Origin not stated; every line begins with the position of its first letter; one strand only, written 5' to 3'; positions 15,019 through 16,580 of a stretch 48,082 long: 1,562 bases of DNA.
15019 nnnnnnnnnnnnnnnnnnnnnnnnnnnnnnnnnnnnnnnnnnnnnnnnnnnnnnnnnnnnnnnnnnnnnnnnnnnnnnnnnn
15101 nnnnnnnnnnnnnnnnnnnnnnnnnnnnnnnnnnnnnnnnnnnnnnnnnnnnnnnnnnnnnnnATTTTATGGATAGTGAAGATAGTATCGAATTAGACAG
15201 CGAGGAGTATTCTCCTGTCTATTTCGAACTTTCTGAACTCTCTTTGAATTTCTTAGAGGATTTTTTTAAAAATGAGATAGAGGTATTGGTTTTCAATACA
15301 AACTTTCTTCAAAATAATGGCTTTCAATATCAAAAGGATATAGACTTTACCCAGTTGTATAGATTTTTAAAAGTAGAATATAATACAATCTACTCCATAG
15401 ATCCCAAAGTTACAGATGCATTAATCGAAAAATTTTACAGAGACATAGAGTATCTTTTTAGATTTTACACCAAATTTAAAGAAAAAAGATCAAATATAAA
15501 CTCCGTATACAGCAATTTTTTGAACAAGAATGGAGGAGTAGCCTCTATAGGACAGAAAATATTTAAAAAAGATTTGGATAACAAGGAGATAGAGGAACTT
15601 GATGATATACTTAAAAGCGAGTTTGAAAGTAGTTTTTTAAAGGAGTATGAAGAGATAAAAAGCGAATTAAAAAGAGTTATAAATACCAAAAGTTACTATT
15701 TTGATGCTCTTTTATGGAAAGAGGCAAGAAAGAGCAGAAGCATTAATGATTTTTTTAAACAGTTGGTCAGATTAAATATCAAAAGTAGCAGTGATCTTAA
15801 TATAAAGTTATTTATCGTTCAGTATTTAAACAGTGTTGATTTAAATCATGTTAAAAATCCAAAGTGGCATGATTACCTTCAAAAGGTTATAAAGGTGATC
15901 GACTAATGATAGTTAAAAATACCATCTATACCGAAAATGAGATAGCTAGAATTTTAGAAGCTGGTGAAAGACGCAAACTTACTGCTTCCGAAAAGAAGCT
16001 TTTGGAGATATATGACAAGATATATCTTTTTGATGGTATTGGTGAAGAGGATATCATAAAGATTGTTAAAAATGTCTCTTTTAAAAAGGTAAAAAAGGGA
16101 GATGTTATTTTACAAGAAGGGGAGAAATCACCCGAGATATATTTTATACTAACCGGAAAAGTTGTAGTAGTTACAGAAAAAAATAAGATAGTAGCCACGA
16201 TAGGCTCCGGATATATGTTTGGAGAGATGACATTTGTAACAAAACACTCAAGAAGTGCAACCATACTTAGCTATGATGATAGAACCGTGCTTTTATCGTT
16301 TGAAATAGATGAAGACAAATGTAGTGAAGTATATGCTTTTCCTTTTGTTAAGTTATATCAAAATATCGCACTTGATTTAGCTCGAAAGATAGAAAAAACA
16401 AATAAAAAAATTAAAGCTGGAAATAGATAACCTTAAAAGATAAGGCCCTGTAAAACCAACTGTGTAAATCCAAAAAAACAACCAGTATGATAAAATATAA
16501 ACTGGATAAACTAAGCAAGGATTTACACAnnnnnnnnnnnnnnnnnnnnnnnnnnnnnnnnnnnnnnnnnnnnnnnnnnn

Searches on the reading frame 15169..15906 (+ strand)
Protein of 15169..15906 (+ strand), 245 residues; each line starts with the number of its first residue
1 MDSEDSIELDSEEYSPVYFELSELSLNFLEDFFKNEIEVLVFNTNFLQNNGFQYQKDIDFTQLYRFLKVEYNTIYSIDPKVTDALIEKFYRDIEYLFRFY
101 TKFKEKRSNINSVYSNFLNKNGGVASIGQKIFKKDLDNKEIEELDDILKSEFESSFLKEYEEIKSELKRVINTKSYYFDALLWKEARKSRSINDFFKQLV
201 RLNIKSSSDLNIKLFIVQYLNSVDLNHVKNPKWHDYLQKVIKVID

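Call 8: search_protein_families(library=pfam, proteins=[window:15169-15906:+], max_evalue=0.01)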
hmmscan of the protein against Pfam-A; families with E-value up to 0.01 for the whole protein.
window:15169-15906:+ (245 aa): 0 families

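Call 35: find_encoding_contigs(protein=window:15169-15906:+, flank=10000, max_places=5)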
Protein window:15169-15906:+ (245 aa): 2 contigs read that carry it; 2 places shown.
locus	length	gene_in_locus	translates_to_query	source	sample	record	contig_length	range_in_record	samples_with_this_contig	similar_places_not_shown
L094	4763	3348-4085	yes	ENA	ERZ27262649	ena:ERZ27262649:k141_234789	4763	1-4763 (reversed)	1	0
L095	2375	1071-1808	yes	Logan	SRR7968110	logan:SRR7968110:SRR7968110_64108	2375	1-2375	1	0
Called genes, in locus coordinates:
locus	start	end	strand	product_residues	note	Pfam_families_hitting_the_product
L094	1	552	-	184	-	?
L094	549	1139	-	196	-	PF08534:Redoxin, PF00578:AhpC-TSA, PF00085:Thioredoxin, PF13098:Thioredoxin_2, PF13905:Thioredoxin_8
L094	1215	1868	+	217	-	PF01812:5-FTHF_cyc-lig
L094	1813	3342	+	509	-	PF12072:RNase_Y_N, PF00013:KH_1 (faint), PF08668:HDOD (weak), PF01966:HD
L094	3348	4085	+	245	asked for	-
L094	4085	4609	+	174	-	PF00027:cNMP_binding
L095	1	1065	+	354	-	?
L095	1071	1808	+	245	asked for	-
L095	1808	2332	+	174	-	PF00027:cNMP_binding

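Call 74: search_protein_families(library=ncbifam, proteins=[window:15169-15906:+], max_evalue=0.01)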
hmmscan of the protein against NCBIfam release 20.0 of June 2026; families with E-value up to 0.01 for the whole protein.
window:15169-15906:+ (245 aa): 0 families

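Call 75: search_protein_families(library=padloc, proteins=[window:15169-15906:+], max_evalue=0.01)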
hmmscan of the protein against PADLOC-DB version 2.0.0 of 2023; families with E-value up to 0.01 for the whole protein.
window:15169-15906:+ (245 aa): 0 families

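Call 76: find_related_loci(query=window:15169-15906:+, collection=metagenome_contigs, flank=8000)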
Query window:15169-15906:+ (245 aa) in metagenome_contigs; peptide patterns used: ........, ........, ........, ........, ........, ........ (x = any residue, [..] = any of these).
154 stretches matched a pattern; 1 encode a relative of the query (tblastn E <= 1e-3); 1 distinct loci.
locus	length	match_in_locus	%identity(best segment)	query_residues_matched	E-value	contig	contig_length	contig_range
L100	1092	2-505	72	78-245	2e-89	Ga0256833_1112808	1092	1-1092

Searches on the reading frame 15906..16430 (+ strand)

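Call 8: search_protein_families(library=pfam, proteins=[window:15906-16430:+], max_evalue=0.01)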
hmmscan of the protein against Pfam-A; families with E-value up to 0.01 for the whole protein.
window:15906-16430:+ (174 aa): 2 families
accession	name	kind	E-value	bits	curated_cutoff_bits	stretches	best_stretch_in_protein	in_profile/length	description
PF00027.35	cNMP_binding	-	2.7e-15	56.5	27.5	1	60-132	2-77/89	Cyclic nucleotide-binding domain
PF25562.1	CNBH_CNNM2_C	-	0.0045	17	27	1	55-116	53-114/172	Metal transporter CNNM2-like, C-terminal CNBH domain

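Call 74: search_protein_families(library=ncbifam, proteins=[window:15906-16430:+], max_evalue=0.01)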
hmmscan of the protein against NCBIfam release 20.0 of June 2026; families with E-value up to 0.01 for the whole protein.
window:15906-16430:+ (174 aa): 5 families
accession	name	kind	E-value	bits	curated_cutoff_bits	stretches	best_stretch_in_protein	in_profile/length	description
TIGR03896.1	cyc_nuc_ocin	subfamily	1.2e-10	41.3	161.05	1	37-129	141-237/317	bacteriocin-type transport-associated protein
NF058543.1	ActPatMycb56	equivalog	5.9e-08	31.9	460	1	41-125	3-90/317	acetyltransferase Pat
NF008732.0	PRK11753.1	equivalog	7e-08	32.2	266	1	49-170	15-137/214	cAMP-activated global transcriptional regulator CRP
NF041163.2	encap_f2b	equivalog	7.4e-05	22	400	1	39-133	76-175/450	family 2B encapsulin nanocompartment shell protein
NF007707.0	PRK10402.1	subfamily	0.0026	17.4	180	1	52-125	26-103/226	transcriptional regulator YeiL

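Call 75: search_protein_families(library=padloc, proteins=[window:15906-16430:+], max_evalue=0.01)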
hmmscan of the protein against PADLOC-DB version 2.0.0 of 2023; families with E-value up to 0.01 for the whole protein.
window:15906-16430:+ (174 aa): 5 families
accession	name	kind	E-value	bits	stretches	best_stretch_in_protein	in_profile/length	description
PDLC00732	Effector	-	5.8e-17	59.6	1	34-173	14-148/301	TIR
PDLC00731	Effector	-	1.1e-16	58.8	1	52-173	35-152/306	TIR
PDLC02371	PycTIR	-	5.9e-16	56.6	1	52-173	32-149/288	-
PDLC00730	Effector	-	6.4e-08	30.1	1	46-130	44-129/299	TIR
PDLC00734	PycC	-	3.8e-07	27.5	1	48-166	23-143/374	Pycsar cyclase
